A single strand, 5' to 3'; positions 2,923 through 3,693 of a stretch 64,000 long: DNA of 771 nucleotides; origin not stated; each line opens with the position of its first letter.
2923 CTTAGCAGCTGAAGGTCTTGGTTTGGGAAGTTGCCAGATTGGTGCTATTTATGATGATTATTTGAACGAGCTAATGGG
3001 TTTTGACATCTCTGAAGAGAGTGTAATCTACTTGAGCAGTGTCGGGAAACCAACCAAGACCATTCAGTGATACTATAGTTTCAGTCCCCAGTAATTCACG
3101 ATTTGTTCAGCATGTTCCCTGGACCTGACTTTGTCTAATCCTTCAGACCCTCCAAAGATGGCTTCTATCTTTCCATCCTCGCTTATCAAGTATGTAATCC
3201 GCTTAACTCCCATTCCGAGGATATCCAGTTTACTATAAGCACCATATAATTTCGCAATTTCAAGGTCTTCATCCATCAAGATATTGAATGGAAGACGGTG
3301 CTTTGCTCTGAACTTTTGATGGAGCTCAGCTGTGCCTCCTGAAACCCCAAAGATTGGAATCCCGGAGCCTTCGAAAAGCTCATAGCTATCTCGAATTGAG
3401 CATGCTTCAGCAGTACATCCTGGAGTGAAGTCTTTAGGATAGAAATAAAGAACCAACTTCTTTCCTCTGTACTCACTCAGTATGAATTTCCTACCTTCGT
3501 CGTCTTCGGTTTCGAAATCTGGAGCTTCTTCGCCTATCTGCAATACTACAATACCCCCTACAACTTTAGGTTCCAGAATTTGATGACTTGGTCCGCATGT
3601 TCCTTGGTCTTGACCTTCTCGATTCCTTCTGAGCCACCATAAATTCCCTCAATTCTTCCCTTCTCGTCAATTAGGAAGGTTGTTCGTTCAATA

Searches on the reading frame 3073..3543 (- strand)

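Call 13: search_protein_families(library=pfam, proteins=[window:3073-3543:-])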
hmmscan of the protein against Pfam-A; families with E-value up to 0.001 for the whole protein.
window:3073-3543:- (156 aa): 2 families
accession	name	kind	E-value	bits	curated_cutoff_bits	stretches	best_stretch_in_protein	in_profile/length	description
PF00578.27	AhpC-TSA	-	2.4e-36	124.8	26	1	3-128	1-123/124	AhpC/TSA family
PF08534.16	Redoxin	-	1.2e-20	74.2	26.6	1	3-134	2-136/148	Redoxin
